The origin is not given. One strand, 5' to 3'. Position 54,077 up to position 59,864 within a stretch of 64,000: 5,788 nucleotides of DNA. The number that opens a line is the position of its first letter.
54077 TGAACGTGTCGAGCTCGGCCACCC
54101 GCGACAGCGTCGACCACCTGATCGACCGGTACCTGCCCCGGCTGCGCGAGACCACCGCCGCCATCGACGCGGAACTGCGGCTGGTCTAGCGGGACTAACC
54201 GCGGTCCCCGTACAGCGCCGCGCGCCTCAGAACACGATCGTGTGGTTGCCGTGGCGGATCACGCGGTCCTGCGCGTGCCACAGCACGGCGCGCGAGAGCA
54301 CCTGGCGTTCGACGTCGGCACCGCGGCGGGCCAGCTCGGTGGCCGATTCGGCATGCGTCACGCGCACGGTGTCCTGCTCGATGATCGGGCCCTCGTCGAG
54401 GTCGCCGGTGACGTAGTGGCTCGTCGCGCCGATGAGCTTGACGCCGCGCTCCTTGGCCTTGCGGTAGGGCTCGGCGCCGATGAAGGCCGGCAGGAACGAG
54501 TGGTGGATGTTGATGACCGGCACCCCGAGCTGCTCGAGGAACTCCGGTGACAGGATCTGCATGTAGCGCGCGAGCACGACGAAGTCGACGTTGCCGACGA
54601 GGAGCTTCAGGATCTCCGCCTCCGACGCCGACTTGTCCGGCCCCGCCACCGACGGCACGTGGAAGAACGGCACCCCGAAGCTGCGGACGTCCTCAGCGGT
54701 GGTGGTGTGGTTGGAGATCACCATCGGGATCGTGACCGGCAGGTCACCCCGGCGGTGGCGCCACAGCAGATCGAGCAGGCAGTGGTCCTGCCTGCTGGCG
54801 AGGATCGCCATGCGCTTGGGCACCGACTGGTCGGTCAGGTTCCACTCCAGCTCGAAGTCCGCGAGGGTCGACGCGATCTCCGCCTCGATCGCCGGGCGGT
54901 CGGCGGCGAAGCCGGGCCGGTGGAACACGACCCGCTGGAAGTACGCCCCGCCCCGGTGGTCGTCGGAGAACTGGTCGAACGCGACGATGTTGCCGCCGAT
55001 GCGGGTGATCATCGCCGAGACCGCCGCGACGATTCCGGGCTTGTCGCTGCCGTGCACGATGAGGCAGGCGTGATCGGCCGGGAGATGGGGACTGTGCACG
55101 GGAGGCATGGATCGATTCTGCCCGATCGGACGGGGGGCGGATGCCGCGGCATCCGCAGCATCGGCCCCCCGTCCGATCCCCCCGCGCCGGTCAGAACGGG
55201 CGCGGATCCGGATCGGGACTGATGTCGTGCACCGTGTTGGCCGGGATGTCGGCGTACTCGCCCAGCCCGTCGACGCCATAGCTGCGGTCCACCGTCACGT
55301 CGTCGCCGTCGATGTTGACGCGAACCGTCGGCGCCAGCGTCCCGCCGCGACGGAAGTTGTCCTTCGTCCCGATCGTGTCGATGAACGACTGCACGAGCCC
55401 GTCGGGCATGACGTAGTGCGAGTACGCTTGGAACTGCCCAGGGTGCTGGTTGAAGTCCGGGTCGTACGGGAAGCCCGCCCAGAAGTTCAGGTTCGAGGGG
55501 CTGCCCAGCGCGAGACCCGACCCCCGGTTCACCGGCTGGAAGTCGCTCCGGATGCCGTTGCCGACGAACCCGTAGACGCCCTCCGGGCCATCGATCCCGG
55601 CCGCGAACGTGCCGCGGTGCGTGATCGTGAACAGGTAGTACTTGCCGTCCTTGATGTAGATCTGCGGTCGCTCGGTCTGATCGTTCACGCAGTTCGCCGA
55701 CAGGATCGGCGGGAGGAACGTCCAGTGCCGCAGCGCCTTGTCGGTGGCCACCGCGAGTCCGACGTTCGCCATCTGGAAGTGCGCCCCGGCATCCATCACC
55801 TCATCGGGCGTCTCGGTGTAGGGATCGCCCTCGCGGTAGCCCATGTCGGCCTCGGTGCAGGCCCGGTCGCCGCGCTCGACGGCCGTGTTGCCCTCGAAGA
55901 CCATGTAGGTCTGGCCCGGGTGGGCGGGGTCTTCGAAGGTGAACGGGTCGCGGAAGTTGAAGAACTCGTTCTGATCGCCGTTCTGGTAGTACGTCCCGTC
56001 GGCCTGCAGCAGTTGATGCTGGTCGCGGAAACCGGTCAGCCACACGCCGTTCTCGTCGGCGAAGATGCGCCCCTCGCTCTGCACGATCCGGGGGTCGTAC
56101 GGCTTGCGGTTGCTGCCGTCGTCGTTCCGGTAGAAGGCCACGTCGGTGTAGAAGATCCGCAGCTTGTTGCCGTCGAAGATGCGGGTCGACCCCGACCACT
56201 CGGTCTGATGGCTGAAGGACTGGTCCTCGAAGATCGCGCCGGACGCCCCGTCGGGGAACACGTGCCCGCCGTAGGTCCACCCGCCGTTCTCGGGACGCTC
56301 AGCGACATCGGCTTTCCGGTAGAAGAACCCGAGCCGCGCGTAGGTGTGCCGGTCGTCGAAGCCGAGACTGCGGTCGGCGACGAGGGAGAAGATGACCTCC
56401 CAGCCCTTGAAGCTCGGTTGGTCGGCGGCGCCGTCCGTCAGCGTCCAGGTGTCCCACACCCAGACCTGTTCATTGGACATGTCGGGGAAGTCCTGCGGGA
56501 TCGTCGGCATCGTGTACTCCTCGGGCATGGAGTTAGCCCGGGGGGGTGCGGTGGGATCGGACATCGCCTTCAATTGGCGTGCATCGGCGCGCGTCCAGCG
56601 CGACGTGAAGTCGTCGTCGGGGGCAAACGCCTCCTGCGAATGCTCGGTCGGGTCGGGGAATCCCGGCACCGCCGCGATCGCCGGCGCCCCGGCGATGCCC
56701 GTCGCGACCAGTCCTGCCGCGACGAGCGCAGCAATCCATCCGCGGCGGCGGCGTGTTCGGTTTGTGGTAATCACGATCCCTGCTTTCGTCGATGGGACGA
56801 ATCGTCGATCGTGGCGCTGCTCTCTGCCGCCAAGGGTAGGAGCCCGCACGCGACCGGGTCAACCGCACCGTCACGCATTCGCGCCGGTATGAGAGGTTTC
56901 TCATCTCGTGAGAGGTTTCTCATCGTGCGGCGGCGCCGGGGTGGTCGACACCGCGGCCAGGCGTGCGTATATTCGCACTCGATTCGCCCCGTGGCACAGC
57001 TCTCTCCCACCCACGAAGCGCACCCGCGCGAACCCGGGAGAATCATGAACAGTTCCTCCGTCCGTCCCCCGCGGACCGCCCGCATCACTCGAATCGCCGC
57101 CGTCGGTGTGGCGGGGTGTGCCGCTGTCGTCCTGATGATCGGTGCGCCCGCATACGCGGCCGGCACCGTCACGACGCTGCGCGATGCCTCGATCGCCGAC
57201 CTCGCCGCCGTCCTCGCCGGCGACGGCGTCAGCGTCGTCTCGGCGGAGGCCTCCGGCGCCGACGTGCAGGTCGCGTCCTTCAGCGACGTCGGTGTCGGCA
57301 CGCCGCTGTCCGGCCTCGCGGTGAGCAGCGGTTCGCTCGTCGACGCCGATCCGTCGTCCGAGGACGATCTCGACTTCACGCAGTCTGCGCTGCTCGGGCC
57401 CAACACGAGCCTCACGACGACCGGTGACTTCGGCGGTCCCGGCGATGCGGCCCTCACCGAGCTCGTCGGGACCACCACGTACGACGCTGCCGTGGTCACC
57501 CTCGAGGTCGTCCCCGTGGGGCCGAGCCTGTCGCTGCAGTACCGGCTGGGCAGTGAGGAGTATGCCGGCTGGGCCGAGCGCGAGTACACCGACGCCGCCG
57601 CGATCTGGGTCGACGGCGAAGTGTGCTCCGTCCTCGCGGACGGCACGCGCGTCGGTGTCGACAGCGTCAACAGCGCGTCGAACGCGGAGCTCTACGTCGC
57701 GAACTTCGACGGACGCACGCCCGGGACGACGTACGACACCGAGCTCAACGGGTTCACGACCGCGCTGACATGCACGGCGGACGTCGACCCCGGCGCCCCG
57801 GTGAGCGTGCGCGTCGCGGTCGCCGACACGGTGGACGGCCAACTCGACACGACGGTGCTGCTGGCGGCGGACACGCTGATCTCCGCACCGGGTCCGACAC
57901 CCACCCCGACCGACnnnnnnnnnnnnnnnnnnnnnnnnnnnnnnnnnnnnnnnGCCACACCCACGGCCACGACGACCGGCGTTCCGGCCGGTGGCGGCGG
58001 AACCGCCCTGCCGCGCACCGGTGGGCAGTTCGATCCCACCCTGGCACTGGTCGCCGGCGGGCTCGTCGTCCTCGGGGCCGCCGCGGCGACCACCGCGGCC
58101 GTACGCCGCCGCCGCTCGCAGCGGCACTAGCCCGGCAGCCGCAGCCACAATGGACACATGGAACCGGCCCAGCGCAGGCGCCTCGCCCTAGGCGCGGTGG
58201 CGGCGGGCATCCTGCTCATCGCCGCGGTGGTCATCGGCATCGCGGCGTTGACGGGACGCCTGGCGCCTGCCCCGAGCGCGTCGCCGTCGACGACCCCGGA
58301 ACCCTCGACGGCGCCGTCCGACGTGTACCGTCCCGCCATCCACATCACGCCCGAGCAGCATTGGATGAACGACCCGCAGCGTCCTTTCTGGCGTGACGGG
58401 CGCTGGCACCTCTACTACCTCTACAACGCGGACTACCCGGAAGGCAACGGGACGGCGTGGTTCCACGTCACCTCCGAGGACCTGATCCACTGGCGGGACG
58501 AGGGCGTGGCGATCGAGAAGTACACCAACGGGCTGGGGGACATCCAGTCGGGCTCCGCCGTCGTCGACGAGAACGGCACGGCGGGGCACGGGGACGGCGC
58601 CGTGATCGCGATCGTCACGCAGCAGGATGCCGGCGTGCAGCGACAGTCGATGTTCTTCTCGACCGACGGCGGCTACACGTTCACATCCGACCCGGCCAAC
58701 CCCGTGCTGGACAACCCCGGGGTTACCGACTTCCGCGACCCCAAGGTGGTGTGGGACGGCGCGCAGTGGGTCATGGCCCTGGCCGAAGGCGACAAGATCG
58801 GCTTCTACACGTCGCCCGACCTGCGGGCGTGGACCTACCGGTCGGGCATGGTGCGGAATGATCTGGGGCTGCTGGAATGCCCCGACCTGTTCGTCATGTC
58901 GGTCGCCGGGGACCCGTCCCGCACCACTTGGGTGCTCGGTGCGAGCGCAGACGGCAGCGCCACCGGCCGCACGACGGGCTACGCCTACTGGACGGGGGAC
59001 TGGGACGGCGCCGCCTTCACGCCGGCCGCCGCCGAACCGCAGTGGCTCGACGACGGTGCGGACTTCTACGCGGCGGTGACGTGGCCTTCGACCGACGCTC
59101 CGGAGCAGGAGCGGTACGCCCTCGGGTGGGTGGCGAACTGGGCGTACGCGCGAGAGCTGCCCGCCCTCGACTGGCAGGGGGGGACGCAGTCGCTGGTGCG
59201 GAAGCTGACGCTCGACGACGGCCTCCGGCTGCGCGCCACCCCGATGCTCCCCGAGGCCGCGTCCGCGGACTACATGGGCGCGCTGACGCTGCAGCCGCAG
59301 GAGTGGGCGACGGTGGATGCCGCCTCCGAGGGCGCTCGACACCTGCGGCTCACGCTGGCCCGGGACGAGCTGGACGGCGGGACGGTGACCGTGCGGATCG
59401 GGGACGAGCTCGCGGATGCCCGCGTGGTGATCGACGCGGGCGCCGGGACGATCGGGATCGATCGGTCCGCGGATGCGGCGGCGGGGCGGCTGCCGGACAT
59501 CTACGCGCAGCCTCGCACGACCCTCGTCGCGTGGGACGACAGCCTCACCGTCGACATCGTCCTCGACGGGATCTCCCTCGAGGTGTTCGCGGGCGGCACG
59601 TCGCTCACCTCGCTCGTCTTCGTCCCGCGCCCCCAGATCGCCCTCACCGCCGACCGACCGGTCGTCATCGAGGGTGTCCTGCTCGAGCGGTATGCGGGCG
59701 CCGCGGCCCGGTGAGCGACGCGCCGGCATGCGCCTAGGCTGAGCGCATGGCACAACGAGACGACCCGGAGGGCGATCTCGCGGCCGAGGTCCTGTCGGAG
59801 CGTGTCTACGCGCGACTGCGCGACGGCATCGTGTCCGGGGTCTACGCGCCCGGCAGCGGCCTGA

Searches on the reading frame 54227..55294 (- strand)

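Call 49: search_protein_families(library=pfam, proteins=[window:54227-55294:-], max_evalue=0.00001)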
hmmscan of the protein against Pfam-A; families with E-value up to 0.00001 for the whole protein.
window:54227-55294:- (355 aa): 2 families
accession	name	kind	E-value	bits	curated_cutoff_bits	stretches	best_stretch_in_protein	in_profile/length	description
PF00551.24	Formyl_trans_N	-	8.2e-38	130.4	26.1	1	160-337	1-181/181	Formyl transferase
PF01842.31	ACT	-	3.9e-06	27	27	0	78-138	3-63/66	ACT domain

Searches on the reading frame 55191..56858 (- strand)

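Call 70: search_protein_families(library=pfam, proteins=[window:55191-56858:-], max_evalue=0.000001)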
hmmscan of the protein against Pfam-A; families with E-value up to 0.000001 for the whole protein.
window:55191-56858:- (555 aa): 1 family
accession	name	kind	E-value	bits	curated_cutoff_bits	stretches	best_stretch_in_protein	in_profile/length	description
PF02435.22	Glyco_hydro_68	-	1.6e-146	489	27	1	82-530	4-419/424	Levansucrase/Invertase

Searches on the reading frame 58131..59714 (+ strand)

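Call 70: search_protein_families(library=pfam, proteins=[window:58131-59714:+], max_evalue=0.000001)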
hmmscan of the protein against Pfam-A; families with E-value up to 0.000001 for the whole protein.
window:58131-59714:+ (527 aa): 1 family
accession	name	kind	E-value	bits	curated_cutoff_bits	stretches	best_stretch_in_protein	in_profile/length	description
PF00251.26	Glyco_hydro_32N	-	1.2e-69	235.6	22.1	1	71-370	1-306/307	Glycosyl hydrolases family 32 N-terminal domain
